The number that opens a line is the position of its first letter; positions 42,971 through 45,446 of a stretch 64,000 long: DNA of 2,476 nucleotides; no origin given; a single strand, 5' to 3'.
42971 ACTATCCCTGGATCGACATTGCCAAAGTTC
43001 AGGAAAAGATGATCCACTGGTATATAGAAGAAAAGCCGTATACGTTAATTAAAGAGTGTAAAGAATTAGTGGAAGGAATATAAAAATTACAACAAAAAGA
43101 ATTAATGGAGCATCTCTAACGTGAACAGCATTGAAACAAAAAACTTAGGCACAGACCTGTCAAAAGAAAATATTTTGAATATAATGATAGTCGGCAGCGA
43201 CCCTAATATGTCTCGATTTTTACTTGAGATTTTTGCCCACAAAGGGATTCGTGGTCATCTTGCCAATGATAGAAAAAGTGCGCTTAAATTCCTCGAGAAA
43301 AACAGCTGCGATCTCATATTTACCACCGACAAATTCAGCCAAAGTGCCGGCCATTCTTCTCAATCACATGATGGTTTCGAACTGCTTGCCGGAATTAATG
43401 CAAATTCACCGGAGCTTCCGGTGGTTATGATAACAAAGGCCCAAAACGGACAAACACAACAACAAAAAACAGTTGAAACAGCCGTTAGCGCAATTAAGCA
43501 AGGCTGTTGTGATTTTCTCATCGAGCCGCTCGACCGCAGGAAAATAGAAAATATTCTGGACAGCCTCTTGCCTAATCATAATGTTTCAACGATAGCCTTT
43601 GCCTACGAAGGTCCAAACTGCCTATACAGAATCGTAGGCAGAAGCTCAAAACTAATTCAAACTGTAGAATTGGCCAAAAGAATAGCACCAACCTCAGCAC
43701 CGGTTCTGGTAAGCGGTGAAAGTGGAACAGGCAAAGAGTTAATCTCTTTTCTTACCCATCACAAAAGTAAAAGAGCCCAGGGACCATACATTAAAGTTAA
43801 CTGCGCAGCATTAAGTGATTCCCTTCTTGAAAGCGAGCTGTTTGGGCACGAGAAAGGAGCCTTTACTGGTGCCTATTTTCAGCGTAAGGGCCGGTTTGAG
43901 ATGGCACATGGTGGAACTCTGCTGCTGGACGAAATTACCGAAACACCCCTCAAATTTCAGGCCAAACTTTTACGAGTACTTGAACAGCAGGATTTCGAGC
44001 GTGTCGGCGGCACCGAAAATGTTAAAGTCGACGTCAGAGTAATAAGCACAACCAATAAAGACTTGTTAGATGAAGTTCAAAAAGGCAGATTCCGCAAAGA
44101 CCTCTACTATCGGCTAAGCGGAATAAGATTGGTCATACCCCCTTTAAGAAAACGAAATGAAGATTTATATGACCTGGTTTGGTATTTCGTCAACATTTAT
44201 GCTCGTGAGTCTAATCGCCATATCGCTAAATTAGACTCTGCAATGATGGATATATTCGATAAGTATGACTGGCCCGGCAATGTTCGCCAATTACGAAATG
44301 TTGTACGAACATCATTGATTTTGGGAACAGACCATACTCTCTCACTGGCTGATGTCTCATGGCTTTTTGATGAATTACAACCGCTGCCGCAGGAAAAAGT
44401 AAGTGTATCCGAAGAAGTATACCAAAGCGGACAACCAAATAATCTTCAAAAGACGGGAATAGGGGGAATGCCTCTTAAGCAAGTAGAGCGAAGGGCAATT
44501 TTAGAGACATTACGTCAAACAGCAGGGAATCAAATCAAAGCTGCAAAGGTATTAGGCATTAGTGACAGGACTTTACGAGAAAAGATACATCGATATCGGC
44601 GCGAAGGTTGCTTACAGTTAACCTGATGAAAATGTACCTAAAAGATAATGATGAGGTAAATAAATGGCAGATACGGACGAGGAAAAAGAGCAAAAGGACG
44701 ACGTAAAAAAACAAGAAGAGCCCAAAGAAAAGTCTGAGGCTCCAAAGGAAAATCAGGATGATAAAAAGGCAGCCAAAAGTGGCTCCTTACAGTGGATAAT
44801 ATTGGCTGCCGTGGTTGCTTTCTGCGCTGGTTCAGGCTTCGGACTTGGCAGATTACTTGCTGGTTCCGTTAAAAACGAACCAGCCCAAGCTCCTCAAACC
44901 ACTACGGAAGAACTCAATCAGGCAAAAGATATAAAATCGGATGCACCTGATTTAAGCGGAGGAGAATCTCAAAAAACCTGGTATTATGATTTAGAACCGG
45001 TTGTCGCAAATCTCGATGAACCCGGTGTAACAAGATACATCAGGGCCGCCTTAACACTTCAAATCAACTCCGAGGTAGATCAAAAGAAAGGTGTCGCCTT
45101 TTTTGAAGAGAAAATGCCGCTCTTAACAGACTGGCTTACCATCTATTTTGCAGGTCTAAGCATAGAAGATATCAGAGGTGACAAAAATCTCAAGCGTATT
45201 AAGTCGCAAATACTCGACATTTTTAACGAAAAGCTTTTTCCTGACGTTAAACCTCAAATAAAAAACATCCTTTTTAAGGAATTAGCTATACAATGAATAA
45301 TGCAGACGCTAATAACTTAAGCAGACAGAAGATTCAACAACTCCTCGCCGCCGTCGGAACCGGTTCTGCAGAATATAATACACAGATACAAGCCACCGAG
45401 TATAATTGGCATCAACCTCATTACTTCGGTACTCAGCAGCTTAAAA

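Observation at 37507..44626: Two sigma-54 activators with atypical receivers, no histidine kinase, sandwiching two membrane TPR proteins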

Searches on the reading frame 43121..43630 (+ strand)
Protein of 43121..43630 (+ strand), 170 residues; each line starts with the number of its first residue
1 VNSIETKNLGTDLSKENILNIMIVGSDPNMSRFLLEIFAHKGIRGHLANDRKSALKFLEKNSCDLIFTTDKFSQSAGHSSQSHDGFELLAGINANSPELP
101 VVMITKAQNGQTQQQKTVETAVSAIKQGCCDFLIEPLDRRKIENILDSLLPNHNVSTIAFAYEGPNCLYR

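Call 55: find_homologous_proteins(query=window:43121-43630:+, max_evalue=0.001)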
Query window:43121-43630:+ (170 aa): 1 proteins with E <= 0.001 among 218 candidates.
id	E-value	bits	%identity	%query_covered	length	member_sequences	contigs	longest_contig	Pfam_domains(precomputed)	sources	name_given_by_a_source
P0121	6.7e-34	135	56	70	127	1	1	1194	PF00072.31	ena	-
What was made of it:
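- Tried and rejected: Searching with ACT2 residues 1-170 returned a single hit (call 55).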

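Call 56: search_solved_structures(query=window:43121-43630:+, max_evalue=1, show_alignments=4)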
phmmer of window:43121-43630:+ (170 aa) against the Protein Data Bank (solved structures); distinct sequences matched with E-value up to 1: 19.
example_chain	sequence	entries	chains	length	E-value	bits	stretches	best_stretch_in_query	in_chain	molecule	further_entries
4d6x_A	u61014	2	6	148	3.8e-06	30.2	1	20-142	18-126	BACTERIAL REGULATORY, FIS FAMILY PROTEIN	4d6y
1zy2_A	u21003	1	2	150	1.3e-05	28.4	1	19-150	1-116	transcriptional regulator NtrC1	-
5m7n_A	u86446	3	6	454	6.8e-05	26.1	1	20-142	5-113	Nitrogen assimilation regulatory protein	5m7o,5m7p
4l4u_A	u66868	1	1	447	8e-05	25.9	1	18-150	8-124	Transcriptional regulator (NtrC family)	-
1ny5_A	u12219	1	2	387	0.00014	25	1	20-150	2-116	transcriptional regulator (NtrC family)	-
7w9h_A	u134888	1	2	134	0.0012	22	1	81-144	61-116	Response regulator protein FleR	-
5uic_A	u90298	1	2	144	0.049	16.8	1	10-140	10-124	Two-component response regulator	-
2ayz_A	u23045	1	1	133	0.052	16.7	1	18-121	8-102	Sensor kinase protein rcsC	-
1dc7_A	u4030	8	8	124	0.069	16.3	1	83-142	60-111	NITROGEN REGULATION PROTEIN | NITROGEN REGULATION PROTEIN NR(I) | NTRC RECEIVER DOMAIN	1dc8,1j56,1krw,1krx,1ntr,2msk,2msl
2qr3_A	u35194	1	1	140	0.081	16.1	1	84-146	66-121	Two-component system response regulator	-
1zit_A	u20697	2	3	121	0.1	15.8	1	82-138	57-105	transcriptional regulator (NtrC family)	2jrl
9xzo_A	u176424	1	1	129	0.14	15.3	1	20-154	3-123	De novo protein M1X0B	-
2ayx_A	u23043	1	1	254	0.16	15.1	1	15-120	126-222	Sensor kinase protein rcsC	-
6ifh_A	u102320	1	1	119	0.21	14.7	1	21-106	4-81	Sporulation initiation phosphotransferase F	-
6ont_A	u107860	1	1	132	0.3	14.3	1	20-137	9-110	Two-component response regulator 1452 receiver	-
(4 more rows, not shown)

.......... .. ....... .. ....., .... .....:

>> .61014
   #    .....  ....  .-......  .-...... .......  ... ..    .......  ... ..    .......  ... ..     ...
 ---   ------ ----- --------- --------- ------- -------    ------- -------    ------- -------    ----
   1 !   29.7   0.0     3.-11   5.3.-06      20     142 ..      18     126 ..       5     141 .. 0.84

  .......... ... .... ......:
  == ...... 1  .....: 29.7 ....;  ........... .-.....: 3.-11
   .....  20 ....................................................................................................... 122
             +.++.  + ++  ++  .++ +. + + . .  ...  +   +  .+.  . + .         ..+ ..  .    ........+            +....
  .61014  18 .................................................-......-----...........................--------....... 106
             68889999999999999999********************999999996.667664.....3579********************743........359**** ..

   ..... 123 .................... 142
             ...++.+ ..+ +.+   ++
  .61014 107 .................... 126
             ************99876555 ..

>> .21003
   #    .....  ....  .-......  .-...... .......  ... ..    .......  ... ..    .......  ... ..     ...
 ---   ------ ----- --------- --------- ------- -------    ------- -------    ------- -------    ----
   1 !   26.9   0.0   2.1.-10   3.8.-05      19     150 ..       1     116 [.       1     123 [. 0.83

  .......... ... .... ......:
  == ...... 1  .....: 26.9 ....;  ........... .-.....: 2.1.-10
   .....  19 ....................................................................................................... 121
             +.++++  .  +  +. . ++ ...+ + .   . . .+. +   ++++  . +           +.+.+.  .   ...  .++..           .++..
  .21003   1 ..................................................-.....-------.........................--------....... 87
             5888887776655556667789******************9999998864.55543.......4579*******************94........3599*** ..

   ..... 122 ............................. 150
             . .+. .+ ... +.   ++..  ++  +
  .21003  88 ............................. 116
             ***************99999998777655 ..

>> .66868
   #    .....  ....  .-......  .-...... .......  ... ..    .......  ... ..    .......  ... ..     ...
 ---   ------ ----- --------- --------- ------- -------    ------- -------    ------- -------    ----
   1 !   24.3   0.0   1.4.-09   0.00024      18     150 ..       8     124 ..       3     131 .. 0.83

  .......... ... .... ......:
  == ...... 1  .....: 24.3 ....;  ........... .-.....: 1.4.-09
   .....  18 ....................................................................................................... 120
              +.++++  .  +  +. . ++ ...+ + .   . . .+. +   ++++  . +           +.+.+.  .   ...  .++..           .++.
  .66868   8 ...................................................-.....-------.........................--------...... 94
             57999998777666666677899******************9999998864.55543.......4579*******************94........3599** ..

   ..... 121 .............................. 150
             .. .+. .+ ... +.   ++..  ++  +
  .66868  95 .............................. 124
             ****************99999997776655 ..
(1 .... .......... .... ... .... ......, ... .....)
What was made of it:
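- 43121..44626 (+): ACT2: a sigma-54 activator (GAFTGA loop, Fis-type HTH) with a degenerate receiver. It is the probable second-tier regulator. HMMER alignments to NtrX and NtrC1 (call 56).
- On Phosphorylatable two-component receiver (CheY-like REC): the ACT2 family as a whole: HMMER places the +1 Asp on the acceptor by opening a gap (call 56).
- HMMER aligns D70 with the acceptor Asp of NtrX and NtrC1 by opening a one-residue gap (call 56).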

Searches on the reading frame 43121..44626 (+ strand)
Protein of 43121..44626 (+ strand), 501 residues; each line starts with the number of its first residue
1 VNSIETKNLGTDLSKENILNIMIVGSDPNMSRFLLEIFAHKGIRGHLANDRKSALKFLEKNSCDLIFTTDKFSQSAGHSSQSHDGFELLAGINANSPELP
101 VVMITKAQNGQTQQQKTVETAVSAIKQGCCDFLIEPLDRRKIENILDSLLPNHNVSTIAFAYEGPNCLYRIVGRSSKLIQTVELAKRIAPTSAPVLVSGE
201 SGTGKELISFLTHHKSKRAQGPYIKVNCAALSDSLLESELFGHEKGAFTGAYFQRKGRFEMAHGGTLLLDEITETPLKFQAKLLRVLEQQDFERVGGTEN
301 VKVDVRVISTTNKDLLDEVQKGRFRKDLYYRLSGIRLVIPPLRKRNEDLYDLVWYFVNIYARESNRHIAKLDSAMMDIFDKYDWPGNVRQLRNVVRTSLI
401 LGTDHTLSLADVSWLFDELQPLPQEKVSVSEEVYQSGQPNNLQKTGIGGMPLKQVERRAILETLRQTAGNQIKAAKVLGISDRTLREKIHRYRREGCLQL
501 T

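Call 4: search_protein_families(library=pfam, proteins=[window:43121-44626:+], max_evalue=0.01)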
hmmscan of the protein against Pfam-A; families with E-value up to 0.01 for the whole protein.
window:43121-44626:+ (501 aa): 9 families
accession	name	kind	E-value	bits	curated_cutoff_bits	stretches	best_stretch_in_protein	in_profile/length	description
PF00158.32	Sigma54_activat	-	1.3e-67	227.2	20.2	1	171-337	1-167/168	Sigma-54 interaction domain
PF14532.12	Sigma54_activ_2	-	1.7e-18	67.7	25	1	172-342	1-138/138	Sigma-54 interaction domain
PF25601.1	AAA_lid_14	-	7.3e-18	64.6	27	1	343-413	1-71/87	AAA+ ATPase lid domain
PF02954.25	HTH_8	-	1.2e-12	47.8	22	1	452-492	2-42/42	Bacterial regulatory protein, Fis family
PF00072.30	Response_reg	-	2e-08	34.8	30.2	1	21-145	1-109/111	Response regulator receiver domain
PF07728.20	AAA_5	-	1.7e-06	28.5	22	1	194-313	1-123/139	AAA domain (dynein-related subfamily)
PF13518.12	HTH_28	-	0.0013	19.2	25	1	457-497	2-41/52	Helix-turn-helix domain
PF13384.12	HTH_23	-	0.0033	17.6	24.6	1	454-498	4-47/50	Homeodomain-like domain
PF07726.17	AAA_3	-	0.0068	16.7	27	0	253-312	48-111/131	ATPase family associated with various cellular activities (AAA)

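Call 10: find_encoding_contigs(protein=window:43121-44626:+, flank=10000, max_places=6)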
Protein window:43121-44626:+ (501 aa): 2 contigs read that carry it; 2 places shown.
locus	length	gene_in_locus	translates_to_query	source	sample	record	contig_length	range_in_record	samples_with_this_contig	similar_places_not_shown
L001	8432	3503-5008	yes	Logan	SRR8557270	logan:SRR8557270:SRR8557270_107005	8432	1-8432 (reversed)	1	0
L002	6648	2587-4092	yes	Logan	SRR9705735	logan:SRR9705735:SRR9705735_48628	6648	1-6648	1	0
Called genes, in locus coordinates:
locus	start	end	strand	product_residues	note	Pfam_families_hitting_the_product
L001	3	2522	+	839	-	?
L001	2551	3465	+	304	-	-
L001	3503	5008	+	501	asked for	PF00072:Response_reg, PF00158:Sigma54_activat, PF14532:Sigma54_activ_2, PF07728:AAA_5 (weak), PF25601:AAA_lid_14, PF02954:HTH_8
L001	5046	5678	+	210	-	PF03748:FliL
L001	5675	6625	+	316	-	PF01052:FliMN_C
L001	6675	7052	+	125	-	PF28396:SepQ_C (weak), PF01052:FliMN_C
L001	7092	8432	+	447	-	?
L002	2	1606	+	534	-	?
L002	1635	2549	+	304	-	-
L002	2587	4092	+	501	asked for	PF00072:Response_reg, PF00158:Sigma54_activat, PF14532:Sigma54_activ_2, PF07728:AAA_5 (weak), PF25601:AAA_lid_14, PF02954:HTH_8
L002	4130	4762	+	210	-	PF03748:FliL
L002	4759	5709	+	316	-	PF01052:FliMN_C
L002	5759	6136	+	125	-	PF28396:SepQ_C (weak), PF01052:FliMN_C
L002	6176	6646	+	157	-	?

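Call 18: search_protein_families(library=ncbifam, proteins=[window:43121-44626:+], max_evalue=0.01)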
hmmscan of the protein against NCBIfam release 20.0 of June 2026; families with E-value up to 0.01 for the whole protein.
window:43121-44626:+ (501 aa): 38 families (the best 25 are shown)
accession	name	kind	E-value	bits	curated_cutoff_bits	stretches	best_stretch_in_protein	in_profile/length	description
NF008469.0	PRK11361.1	equivalog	1.9e-109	366.5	714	1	18-493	4-455/461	acetoacetate metabolism transcriptional regulator AtoC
TIGR01817.1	nifA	equivalog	5.8e-108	362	528.85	1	169-492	196-527/534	nif-specific transcriptional activator NifA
TIGR01818.1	ntrC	equivalog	4.4e-104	348.8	558.6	1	21-490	1-461/463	nitrogen regulation protein NR(I)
NF050807.1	TransRegFlbDCaul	equivalog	7.5e-101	338.2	750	1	117-497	81-443/454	sigma-54-dependent transcriptional regulator FlbD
NF041552.1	TF_PrdR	equivalog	2.8e-96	323.1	795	1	168-492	266-576/577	sigma-54 dependent transcriptional regulator PrdR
TIGR02915.1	PEP_resp_reg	equivalog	8.3e-94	314.9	502.6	1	22-492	2-442/445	PEP-CTERM-box response regulator transcription factor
NF041946.1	LuxO_transreg_Vib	equivalog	6.3e-92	308.8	800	1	52-493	30-461/463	quorum-sensing sigma-54 dependent transcriptional regulator LuxO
NF038308.1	RNA_repair_RtcR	equivalog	1.4e-88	298.1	650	1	170-492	181-516/530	RNA repair transcriptional activator RtcR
NF007689.0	PRK10365.1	equivalog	6.4e-88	295.5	760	1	19-491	6-441/441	sigma-54-dependent response regulator transcription factor ZraR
NF051870.1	NAssimRespRegNtrX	equivalog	1.4e-87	294.5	600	1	20-490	3-448/452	nitrogen assimilation response regulator NtrX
NF003451.0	PRK05022.1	equivalog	1.2e-86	291.5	476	1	170-486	191-502/512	nitric oxide reductase transcriptional regulator NorR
TIGR02974.1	phageshock_pspF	equivalog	7.7e-85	285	443.55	1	171-492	1-336/336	phage shock protein operon transcriptional activator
NF008176.1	PRK10923.1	equivalog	1.4e-82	277.8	620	1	22-490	7-464/469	nitrogen regulation protein NR(I)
TIGR02329.1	propionate_PrpR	equivalog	3.1e-77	260.4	499.2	1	167-488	210-523/526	propionate catabolism operon regulatory protein PrpR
NF011953.0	PRK15424.1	equivalog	3.2e-76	257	703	1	169-490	219-532/538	propionate catabolism operon regulatory protein PrpR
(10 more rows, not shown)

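Call 59: find_homologous_proteins(query=window:43121-44623:+, max_evalue=1e-50)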
Query window:43121-44623:+ (501 aa): 7962 proteins with E <= 1e-50 among 8000 candidates; the best 120 are listed.
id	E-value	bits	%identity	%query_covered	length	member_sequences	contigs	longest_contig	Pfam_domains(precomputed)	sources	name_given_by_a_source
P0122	0.0e+0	1121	100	100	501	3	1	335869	PF00158.33,PF25601.2,PF02954.26,PF14532.13,PF07728.21,PF00072.31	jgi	-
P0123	6.7e-261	884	79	100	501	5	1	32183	PF00158.33,PF25601.2,PF02954.26,PF13518.13,PF14532.13,PF07728.21,PF00072.31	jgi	-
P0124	1.6e-257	873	79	100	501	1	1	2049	PF00158.33,PF25601.2,PF02954.26,PF13518.13,PF14532.13,PF07728.21,PF00072.31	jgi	jgi:DNA-binding NtrC family response regulator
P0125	2.2e-257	873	78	100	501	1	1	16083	PF00158.33,PF25601.2,PF02954.26,PF14532.13,PF07728.21,PF00072.31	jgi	-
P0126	2.0e-255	866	79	100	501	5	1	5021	PF00158.33,PF25601.2,PF02954.26,PF14532.13,PF07728.21,PF00072.31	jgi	-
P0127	5.6e-254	862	77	100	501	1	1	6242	PF00158.33,PF25601.2,PF02954.26,PF13518.13,PF14532.13,PF07728.21,PF00072.31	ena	-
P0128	1.0e-252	857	76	100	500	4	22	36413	PF00158.33,PF25601.2,PF02954.26,PF14532.13,PF07728.21,PF00072.31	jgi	-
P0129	9.8e-242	821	73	100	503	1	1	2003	PF00158.33,PF25601.2,PF02954.26,PF13518.13,PF14532.13,PF07728.21,PF00072.31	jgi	-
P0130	5.4e-234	796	71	100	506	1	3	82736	PF00158.33,PF13384.13,PF25601.2,PF02954.26,PF13518.13,PF14532.13,PF07728.21,PF00072.31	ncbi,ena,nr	ncbi:MAG: sigma-54-dependent Fis family transcriptional regulator [Planctomycetes bacterium]|nr:sigm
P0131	1.2e-233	795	71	99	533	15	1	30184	PF00158.33,PF25601.2,PF02954.26,PF14532.13,PF00072.31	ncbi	ncbi:MAG: sigma-54 dependent transcriptional regulator [Sedimentisphaerales bacterium]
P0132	2.1e-233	794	70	100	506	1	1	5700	PF00158.33,PF13384.13,PF25601.2,PF02954.26,PF13518.13,PF14532.13,PF07728.21,PF00072.31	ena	-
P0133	3.6e-233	793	73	97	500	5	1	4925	PF00158.33,PF25601.2,PF02954.26,PF14532.13,PF07728.21,PF00072.31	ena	-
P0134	7.0e-233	792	71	100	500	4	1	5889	PF00158.33,PF13384.13,PF25601.2,PF02954.26,PF13518.13,PF14532.13,PF07728.21,PF00072.31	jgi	-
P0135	2.0e-232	791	70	100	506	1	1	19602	PF00158.33,PF13384.13,PF25601.2,PF02954.26,PF13518.13,PF14532.13,PF07728.21,PF00072.31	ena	-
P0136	2.0e-232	791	71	97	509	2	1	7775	PF00158.33,PF25601.2,PF02954.26,PF13518.13,PF14532.13,PF07728.21,PF00072.31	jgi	jgi:DNA-binding NtrC family response regulator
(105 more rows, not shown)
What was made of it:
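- Tried and rejected: The full-length search was needed (call 59).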

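Call 71: predict_structure(alignment_id=A2)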
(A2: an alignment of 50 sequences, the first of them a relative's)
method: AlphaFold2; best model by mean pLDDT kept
length: 501 residues; sequences in the alignment: 50
mean_pLDDT: 53.8   pTM: 0.34
mean pLDDT of the five models: 53.8, 53.3, 50.7, 48.3, 46.8
residues with pLDDT >= 90: 3; 70-90: 152; 50-70: 90; < 50: 256
segments of 3 or more residues with pLDDT < 50: 1-16, 74-81, 151-320, 322-339, 412-449, 498-501
pLDDT, mean of each block of 10 residues (from residue 1): 28 45 84 79 79 85 86 50 75 80 79 69 77 84 73 31 35 42 42 41 33 37 38 31 23 25 23 30 37 41 35 39 36 36 61 67 69 66 55 68 64 44 35 31 39 69 77 75 81 62 32
secondary structure, 60 per line:
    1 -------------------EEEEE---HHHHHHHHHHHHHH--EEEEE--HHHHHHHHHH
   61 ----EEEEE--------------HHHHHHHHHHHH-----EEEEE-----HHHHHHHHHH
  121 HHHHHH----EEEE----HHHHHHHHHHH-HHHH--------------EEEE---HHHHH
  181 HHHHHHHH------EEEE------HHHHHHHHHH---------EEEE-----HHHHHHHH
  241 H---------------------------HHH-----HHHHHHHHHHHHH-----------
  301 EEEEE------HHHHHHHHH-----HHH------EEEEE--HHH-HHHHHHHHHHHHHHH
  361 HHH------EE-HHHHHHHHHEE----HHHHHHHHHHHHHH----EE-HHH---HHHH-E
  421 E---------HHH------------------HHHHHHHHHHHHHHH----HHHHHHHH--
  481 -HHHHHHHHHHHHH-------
elements in order: E20-24 H28-41 E44-48 H51-60 E65-69 H84-95 E101-105 H111-126 E131-134 H139-149 H151-154 E169-172 H176-188 E195-198 H205-214 E224-227 H233-241 H277-289 E301-305 H312-320 E335-339 H346-363 H373-381 H388-401 H415-418 H452-466 H471-478 H482-494
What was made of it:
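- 43121..44626 (+): The AlphaFold2 model gives a receiver fold over residues 20-150 with beta3 at 65-69 (call 71).
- On Phosphorylatable two-component receiver (CheY-like REC): ACT2 of this window: The receiver fold itself is predicted with pLDDT 75-86 (call 71).
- In the AlphaFold2 model D70 is the first residue after beta3, where an acceptor Asp would sit (call 71).
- Tried and rejected: The AlphaFold2 output gives only secondary structure, so the exact position of D70 in the active-site pocket could not be measured (call 71).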

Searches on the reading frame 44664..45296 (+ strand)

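Call 4: search_protein_families(library=pfam, proteins=[window:44664-45296:+], max_evalue=0.01)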
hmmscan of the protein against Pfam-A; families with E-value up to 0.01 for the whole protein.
window:44664-45296:+ (210 aa): 1 family
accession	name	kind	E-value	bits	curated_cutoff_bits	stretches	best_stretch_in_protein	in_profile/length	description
PF03748.19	FliL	-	3.3e-15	56.9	24.6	1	107-210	1-103/103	Flagellar basal body-associated protein FliL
